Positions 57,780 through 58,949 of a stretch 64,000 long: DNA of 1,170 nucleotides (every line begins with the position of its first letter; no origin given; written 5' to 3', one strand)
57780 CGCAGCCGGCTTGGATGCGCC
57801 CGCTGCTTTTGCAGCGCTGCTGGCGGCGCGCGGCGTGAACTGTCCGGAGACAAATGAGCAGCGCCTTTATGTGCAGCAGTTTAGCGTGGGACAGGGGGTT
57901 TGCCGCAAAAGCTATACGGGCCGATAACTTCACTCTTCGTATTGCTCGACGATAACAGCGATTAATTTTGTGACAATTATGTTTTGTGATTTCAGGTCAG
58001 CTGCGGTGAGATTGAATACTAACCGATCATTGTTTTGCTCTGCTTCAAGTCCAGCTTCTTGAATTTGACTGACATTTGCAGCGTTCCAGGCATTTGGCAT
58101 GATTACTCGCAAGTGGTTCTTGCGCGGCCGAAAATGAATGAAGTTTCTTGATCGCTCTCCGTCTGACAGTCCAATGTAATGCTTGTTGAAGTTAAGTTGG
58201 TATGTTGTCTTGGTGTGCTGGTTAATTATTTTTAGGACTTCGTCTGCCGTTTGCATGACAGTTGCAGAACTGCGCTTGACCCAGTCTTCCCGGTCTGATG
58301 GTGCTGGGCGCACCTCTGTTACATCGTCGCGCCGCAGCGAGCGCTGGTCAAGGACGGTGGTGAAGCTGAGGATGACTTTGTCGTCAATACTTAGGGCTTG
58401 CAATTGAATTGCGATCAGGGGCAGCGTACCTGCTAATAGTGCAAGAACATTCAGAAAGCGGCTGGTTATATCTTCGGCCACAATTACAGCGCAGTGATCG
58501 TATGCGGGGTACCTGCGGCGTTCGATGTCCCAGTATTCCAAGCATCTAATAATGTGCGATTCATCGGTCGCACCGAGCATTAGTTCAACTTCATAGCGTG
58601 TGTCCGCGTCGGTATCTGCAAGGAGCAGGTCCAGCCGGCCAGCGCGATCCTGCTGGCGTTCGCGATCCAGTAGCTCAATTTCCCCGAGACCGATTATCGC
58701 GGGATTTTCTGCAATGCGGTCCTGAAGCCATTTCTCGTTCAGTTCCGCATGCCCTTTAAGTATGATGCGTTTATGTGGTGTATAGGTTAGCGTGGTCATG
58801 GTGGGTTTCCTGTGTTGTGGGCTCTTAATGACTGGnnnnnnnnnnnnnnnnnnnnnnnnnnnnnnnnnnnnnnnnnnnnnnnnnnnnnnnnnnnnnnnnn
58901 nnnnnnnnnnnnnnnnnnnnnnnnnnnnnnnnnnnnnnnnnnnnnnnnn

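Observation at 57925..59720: Low-GC two-gene nuclease cassette (GIY-YIG/DUF4357-like + PD-(D/E)xK/DUF5655-like) with no methyltransferase: candidate undescribed defence module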

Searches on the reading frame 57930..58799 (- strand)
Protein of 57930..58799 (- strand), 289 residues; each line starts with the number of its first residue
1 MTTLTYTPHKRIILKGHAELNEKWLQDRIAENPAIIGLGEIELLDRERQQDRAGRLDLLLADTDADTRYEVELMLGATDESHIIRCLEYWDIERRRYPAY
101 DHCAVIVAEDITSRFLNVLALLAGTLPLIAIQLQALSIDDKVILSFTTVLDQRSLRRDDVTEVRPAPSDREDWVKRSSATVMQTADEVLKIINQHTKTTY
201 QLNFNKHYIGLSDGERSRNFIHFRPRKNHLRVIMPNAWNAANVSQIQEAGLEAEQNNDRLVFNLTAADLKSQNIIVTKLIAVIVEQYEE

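Call 3: search_protein_families(library=pfam, proteins=[window:57930-58799:-], max_evalue=1)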
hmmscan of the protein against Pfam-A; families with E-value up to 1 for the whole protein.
window:57930-58799:- (289 aa): 1 family
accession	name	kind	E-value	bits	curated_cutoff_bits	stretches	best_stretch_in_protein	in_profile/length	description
PF18899.5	DUF5655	-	0.13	12.7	24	1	175-232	6-59/109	Domain of unknown function (DUF5655)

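Call 4: search_protein_families(library=padloc, proteins=[window:57930-58799:-], max_evalue=1)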
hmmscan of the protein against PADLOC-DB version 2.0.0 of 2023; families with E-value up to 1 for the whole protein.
window:57930-58799:- (289 aa): 0 families

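Call 5: search_protein_families(library=ncbifam, proteins=[window:57930-58799:-], max_evalue=1)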
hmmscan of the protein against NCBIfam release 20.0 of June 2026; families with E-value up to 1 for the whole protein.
window:57930-58799:- (289 aa): 1 family
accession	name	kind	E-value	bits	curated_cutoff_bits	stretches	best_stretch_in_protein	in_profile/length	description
NF003270.0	PRK04247.1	equivalog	0.0016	17.5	216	1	21-119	129-224/250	endonuclease NucS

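Call 9: find_homologous_proteins(query=window:57930-58799:-, max_evalue=0.001)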
Query window:57930-58799:- (289 aa): 7900 proteins with E <= 0.001 among 8000 candidates; the best 120 are listed.
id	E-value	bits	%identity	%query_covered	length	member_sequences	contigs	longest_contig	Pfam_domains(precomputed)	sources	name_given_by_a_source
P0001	9.3e-185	630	99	100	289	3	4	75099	-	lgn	-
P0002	1.6e-180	616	97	100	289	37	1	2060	-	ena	-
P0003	6.7e-167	572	89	100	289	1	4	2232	-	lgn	-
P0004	6.8e-119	414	66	96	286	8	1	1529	-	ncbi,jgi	jgi:hypothetical protein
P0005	1.3e-118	413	64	100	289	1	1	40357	-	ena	-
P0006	1.7e-118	413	65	99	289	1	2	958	-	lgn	-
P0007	4.0e-118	412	64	99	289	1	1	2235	-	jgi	jgi:hypothetical protein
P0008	5.8e-118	411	64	99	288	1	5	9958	-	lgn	-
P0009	8.3e-118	411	64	99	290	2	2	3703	-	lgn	-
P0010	3.0e-117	409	64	99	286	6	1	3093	-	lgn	-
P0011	8.1e-117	407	63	99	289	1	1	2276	-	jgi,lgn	-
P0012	8.6e-117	407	63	99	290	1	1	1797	-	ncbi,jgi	jgi:hypothetical protein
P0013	3.1e-116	405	64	98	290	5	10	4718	-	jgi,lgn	jgi:hypothetical protein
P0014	3.3e-116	405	63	99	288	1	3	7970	-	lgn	-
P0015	3.9e-116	405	63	99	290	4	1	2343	-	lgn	-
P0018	2.4e-114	399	63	99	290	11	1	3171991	-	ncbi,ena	-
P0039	1.6e-110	387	60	97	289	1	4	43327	-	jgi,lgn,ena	jgi:hypothetical protein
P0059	4.7e-108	379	58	99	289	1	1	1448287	-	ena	-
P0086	1.2e-100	354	55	99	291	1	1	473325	-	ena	-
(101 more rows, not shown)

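Call 10: search_solved_structures(query=window:57930-58799:-, max_evalue=10, show_alignments=2)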
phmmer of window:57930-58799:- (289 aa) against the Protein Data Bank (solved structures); distinct sequences matched with E-value up to 10: 2.
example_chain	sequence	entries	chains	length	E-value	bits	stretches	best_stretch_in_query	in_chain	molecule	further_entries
2moi_A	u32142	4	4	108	1.3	11.6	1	216-281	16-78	Inner membrane protein YgaP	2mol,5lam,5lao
2mrm_A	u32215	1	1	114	1.4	11.4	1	216-281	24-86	Membrane protein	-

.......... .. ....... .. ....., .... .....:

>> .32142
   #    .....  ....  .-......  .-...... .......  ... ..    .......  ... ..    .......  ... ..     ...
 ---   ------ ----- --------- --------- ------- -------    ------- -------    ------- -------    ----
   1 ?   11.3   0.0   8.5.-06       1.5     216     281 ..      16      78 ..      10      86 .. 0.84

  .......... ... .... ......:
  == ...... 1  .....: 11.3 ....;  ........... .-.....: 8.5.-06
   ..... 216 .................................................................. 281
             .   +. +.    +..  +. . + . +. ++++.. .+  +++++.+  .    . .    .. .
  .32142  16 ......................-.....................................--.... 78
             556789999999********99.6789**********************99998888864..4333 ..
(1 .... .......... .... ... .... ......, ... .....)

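Call 12: find_encoding_contigs(protein=P0018, flank=6000, max_places=3)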
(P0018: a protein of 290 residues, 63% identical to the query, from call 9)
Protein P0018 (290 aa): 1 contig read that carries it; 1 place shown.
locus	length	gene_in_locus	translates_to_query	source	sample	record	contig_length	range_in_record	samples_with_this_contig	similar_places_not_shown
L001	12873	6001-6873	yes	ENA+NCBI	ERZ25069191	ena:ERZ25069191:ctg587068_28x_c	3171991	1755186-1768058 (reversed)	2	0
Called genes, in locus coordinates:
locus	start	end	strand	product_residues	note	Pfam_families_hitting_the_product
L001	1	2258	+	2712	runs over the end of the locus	PF06468:Spond_N, PF05935:Arylsulfotrans, PF14269:Arylsulfotran_2, PF19078:Big_12, PF13753:SWM_repeat, PF00028:Cadherin (weak), PF00041:fn3, PF00041:fn3, +2 more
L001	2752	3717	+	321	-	-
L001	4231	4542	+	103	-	-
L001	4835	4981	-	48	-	-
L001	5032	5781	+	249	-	-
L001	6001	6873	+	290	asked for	-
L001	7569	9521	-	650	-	-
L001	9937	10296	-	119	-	PF20464:MmeI_N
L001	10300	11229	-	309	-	PF14338:Mrr_N, PF04471:Mrr_cat, PF22722:NA-iREase1 (weak)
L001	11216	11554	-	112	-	PF13560:HTH_31 (weak), PF01381:HTH_3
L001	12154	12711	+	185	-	-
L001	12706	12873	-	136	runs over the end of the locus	PF01850:PIN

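Call 13: find_encoding_contigs(protein=P0059, flank=6000, max_places=3)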
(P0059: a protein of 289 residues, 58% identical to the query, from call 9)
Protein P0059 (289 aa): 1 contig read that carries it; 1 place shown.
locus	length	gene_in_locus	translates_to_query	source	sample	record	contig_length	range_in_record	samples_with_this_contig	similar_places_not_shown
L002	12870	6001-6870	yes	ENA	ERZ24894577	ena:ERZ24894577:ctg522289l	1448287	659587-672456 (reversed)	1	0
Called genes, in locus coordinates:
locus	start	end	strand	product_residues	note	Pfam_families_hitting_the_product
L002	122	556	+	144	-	-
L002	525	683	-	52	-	-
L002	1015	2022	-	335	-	PF00571:CBS (weak)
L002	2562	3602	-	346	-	PF25021:TEN_NHL (weak), PF01436:NHL (weak)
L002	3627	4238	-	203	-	PF25021:TEN_NHL, PF06739:SBBP (faint), PF01436:NHL, PF25021:TEN_NHL, PF01436:NHL (weak)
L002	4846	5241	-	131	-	PF01850:PIN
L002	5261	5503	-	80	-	PF04014:MazE_antitoxin (weak)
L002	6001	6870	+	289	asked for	-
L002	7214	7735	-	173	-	PF01526:DDE_Tnp_Tn3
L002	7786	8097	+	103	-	PF00239:Resolvase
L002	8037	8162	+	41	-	-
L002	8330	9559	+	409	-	PF05787:PhoX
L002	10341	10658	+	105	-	-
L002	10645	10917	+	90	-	PF13560:HTH_31 (weak), PF01381:HTH_3 (weak)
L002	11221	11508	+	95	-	-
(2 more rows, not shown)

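Call 14: find_encoding_contigs(protein=P0086, flank=6000, max_places=3)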
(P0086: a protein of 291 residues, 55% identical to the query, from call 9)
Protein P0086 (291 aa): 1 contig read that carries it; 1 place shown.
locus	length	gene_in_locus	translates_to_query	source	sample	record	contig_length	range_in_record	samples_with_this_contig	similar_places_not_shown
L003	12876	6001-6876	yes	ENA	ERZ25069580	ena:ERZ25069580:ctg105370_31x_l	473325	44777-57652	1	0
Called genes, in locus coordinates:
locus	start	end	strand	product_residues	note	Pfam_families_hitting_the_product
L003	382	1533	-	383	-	-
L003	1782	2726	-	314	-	PF08238:Sel1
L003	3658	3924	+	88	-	-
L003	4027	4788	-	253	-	-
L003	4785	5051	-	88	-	-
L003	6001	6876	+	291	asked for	-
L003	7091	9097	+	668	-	-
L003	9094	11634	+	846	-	PF02368:Big_2 (weak), PF07583:PSCyt2, PF07587:PSD1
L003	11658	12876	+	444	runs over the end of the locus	PF07394:DUF1501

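Call 17: find_related_loci(query=A1, collection=genome_contigs, flank=10000)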
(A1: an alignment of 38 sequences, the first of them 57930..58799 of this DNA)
Query A1 (289 aa) in genome_contigs; peptide patterns used: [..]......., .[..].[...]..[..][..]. (x = any residue, [..] = any of these).
600 stretches matched a pattern (row limit reached: there are more); 577 encode a relative of the query (tblastn E <= 1e-3); the best 80 are kept; 80 distinct loci.
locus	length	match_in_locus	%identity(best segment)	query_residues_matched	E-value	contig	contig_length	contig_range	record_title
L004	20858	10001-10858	60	1-286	5e-118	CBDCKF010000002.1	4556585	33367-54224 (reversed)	MAG: Terriglobia bacterium isolate e9658d76-3961-49e5-94b1-bf0d2ca6e407 genome assembly, contig: contig_2, whole genome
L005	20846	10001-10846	60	3-284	2e-117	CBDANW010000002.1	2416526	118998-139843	MAG: Candidatus Marinacidobacterales bacterium isolate 58ad810b-317c-4b5b-8bc8-0cee20f92245 genome assembly, contig: con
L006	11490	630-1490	53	3-288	3e-99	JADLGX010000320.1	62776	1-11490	MAG: Candidatus Eisenbacteria bacterium isolate SJ457 c_000000589195, whole genome shotgun sequence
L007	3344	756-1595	53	1-280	2e-100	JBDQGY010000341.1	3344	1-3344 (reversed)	MAG: Nannocystaceae bacterium isolate SFB_27D_18OOND_coas_125 k141_1681646_length_3344_cov_23.8420, whole genome shotgun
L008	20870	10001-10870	52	1-288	3e-98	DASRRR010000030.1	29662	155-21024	MAG TPA_asm: Tepidisphaeraceae bacterium isolate SMAG_U4988 k141_751083, whole genome shotgun sequence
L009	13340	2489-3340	51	4-287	2e-95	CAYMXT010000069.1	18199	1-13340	MAG TPA_asm: uncultured Planctomycetales bacterium isolate binchicken_co16_147 genome assembly, contig: NODE_5117_length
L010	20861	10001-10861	51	1-288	5e-94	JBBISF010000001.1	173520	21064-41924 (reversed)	MAG: Verrucomicrobiia bacterium isolate PFF170222_bin_367 NODE_29_length_173520_cov_7.110414, whole genome shotgun seque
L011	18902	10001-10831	50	10-287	6e-90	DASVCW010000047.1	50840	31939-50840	MAG TPA_asm: Balneolaceae bacterium isolate SMAG_U2017 k141_1330054, whole genome shotgun sequence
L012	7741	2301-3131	51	2-274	4e-89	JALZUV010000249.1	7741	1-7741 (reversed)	MAG: Rickettsiales bacterium isolate g2_MAG_00008 g2_MAG_00008_000000000249, whole genome shotgun sequence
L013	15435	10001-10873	48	1-288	3e-87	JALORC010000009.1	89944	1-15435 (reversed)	MAG: Planctomycetota bacterium isolate Prado171 scaffold_123, whole genome shotgun sequence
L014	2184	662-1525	50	3-289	9e-91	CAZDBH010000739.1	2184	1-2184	MAG TPA_asm: uncultured Bradymonadales bacterium isolate binchicken_co141_594 genome assembly, contig: NODE_152397_lengt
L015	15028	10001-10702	54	1-234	1e-86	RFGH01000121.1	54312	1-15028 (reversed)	MAG: Planctomycetota bacterium isolate J019 k99_771532, whole genome shotgun sequence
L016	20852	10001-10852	50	6-286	1e-84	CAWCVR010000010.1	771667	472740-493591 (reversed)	MAG: Bryobacterales bacterium isolate MFD01689.bin.1.102 genome assembly, contig: contig_27992, whole genome shotgun seq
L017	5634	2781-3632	50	6-286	2e-82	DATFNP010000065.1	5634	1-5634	MAG TPA_asm: Candidatus Sulfotelmatobacter sp. isolate SMAG_U9254 k141_592685, whole genome shotgun sequence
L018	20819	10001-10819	45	18-289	1e-82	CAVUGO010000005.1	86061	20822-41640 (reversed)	MAG: uncultured Acidobacteriota bacterium isolate MFD02248.bin.1.141 genome assembly, contig: contig_5754, whole genome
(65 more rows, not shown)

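Call 21: find_encoding_contigs(protein=P0039, flank=8000, max_places=3)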
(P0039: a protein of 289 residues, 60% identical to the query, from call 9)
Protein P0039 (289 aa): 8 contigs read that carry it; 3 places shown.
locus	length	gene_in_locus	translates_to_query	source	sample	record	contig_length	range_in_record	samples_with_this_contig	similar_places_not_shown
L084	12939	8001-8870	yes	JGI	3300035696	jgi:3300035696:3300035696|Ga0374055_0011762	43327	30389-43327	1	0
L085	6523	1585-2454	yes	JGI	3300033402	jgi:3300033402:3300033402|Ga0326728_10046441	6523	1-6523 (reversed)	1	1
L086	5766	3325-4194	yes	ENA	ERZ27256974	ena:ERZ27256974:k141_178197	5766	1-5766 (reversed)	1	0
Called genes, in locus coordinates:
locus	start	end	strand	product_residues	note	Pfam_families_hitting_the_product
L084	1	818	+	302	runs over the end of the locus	PF01218:Coprogen_oxidas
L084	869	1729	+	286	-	PF00248:Aldo_ket_red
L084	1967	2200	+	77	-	-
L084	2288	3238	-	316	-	PF02729:OTCace_N, PF00185:OTCace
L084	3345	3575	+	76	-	PF04014:MazE_antitoxin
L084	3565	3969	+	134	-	PF01850:PIN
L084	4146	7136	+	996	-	PF01751:Toprim, PF01131:Topoisom_bac, PF01396:Zn_ribbon_Top1, PF13368:Toprim_C_rpt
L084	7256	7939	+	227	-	PF13489:Methyltransf_23, PF01209:Ubie_methyltran, PF13649:Methyltransf_25, PF13847:Methyltransf_31, PF08241:Methyltransf_11, PF08242:Methyltransf_12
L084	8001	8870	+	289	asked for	-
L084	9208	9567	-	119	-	-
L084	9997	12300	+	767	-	PF17876:CSD2, PF00773:RNB, PF00575:S1 (weak)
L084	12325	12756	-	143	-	-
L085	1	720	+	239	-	?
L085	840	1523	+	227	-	PF13489:Methyltransf_23, PF01209:Ubie_methyltran, PF13649:Methyltransf_25, PF13847:Methyltransf_31, PF08241:Methyltransf_11, PF08242:Methyltransf_12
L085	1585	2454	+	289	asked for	-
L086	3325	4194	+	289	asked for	-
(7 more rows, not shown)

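Call 22: find_encoding_contigs(protein=P0001, flank=10000, max_places=4)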
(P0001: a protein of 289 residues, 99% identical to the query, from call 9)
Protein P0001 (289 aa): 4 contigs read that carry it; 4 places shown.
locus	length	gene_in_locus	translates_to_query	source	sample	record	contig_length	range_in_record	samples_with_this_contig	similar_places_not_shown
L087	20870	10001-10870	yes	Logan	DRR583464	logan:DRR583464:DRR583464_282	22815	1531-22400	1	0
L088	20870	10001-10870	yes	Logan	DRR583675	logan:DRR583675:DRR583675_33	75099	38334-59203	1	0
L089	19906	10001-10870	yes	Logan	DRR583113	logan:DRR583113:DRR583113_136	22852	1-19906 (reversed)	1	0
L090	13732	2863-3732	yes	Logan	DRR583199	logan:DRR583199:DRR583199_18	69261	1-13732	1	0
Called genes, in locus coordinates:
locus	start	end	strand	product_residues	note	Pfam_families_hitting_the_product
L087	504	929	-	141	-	-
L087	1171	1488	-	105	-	-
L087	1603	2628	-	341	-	PF00083:Sugar_tr, PF06609:TRI12, PF07690:MFS_1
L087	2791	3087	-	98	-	-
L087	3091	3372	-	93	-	PF02627:CMD (weak)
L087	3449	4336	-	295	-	PF00248:Aldo_ket_red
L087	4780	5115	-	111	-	-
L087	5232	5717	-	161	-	-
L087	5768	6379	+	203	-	-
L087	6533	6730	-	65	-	-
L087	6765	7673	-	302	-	PF07510:GmrSD_C, PF12836:HHH_3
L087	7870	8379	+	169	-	-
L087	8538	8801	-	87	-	-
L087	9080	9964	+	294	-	PF14267:DUF4357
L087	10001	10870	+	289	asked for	-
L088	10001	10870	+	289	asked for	-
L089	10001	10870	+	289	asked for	-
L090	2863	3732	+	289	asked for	-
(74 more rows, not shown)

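Call 23: predict_structure(alignment_id=A1)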
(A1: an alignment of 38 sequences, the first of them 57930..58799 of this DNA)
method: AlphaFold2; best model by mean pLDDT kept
length: 289 residues; sequences in the alignment: 38
mean_pLDDT: 85.3   pTM: 0.67
mean pLDDT of the five models: 85.3, 85.1, 84.6, 84.3, 83.7
residues with pLDDT >= 90: 104; 70-90: 160; 50-70: 20; < 50: 5
segments of 3 or more residues with pLDDT < 50: 157-161
pLDDT, mean of each block of 10 residues (from residue 1): 80 90 89 86 75 72 82 85 84 83 91 86 85 92 92 61 69 89 95 93 90 88 91 89 87 84 91 88 88
secondary structure, 60 per line:
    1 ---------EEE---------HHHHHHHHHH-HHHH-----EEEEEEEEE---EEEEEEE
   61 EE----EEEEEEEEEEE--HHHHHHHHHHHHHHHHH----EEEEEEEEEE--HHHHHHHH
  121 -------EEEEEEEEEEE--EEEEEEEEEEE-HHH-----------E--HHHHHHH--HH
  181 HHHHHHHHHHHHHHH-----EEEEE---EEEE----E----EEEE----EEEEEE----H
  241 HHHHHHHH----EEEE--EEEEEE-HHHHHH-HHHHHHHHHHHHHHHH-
elements in order: E10-12 H22-31 H33-36 E42-50 E54-62 E67-77 H80-96 E101-110 H113-120 E128-138 E141-151 H170-176 H179-195 E201-205 E209-212 E222-225 E230-235 H240-248 E253-256 E259-264 H266-271 H273-288

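Call 26: fold_search(model_id=the predicted structure, library=pdb)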
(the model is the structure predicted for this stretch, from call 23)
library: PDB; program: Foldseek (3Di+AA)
matches with E <= 10: 1050; with E <= 0.001: 0
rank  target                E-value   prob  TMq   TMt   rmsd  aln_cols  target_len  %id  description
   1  5gke_A                2.0e-03  1.00  0.31  0.37   2.1        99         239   25  Structure of EndoMS-dsDNA1 complex (released 2016-11-02)
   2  1kaf_D                3.0e-03  1.00  0.27  0.61   4.4       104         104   10  DNA Binding Domain Of The Phage T4 Transcription Factor MotA (AA105-211) (released 2001-11-21)
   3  5jlt_B                3.1e-03  1.00  0.24  0.55   5.7       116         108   12  The crystal structure of the bacteriophage T4 MotA C-terminal domain in complex with dsDNA reveals a novel protein-DNA (released 2017-05-03)
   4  1kaf_E                4.5e-03  1.00  0.25  0.58   4.7       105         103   11  DNA Binding Domain Of The Phage T4 Transcription Factor MotA (AA105-211) (released 2001-11-21)
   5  1qz9                  5.3e-03  0.41  0.23  0.18  17.8       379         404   10  The Three Dimensional Structure of Kynureninase from Pseudomonas fluorescens (released 2004-01-20)
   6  6k4y_M                6.0e-03  0.99  0.24  0.32   8.1       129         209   12  CryoEM structure of sigma appropriation complex (released 2019-08-07)
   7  3fov                  6.3e-03  1.00  0.24  0.57   4.3       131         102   13  Crystal structure of protein RPA0323 of unknown function from Rhodopseudomonas palustris (released 2009-01-13)
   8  1kaf_A                6.7e-03  1.00  0.27  0.60   4.2       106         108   11  DNA Binding Domain Of The Phage T4 Transcription Factor MotA (AA105-211) (released 2001-11-21)
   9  5jlt_D                7.6e-03  1.00  0.27  0.61   4.4       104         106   10  The crystal structure of the bacteriophage T4 MotA C-terminal domain in complex with dsDNA reveals a novel protein-DNA (released 2017-05-03)
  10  5jlt_C                8.5e-03  0.99  0.24  0.52   5.7       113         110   12  The crystal structure of the bacteriophage T4 MotA C-terminal domain in complex with dsDNA reveals a novel protein-DNA (released 2017-05-03)
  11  9t2w_A                1.2e-02  1.00  0.29  0.59   4.0       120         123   16  YdhG-like domain-containing protein (Frataxin) from Listeria monocytogenes (released 2025-11-19)
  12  5jlt_A                1.3e-02  0.97  0.23  0.49   7.7       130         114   12  The crystal structure of the bacteriophage T4 MotA C-terminal domain in complex with dsDNA reveals a novel protein-DNA (released 2017-05-03)
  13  3c1m_A                4.4e-02  0.35  0.14  0.10  12.6       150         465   12  Cyrstal Structure of threonine-sensitive aspartokinase from Methanococcus jannaschii with MgAMP-PNP and L-aspartate (released 2008-03-25)
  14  2okf_A                4.7e-02  0.91  0.25  0.47   4.9       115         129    9  CRYSTAL STRUCTURE OF A FDXN ELEMENT EXCISION CONTROLLING FACTOR PROTEIN (AVA_3312) FROM ANABAENA VARIABILIS AT 1.60 A  (released 2007-01-30)
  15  4zwm_B                5.3e-02  0.38  0.24  0.18  16.1       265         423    9  2.3 A resolution crystal structure of the ornithine aminotransferase from Toxoplasma gondii ME49 (released 2015-06-03)
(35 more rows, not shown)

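Call 29: search_solved_structures(query=A1, max_evalue=10, show_alignments=3)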
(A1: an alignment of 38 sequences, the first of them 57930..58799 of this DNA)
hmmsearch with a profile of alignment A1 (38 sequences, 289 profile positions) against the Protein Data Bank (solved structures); distinct sequences matched with E-value up to 10: 0.
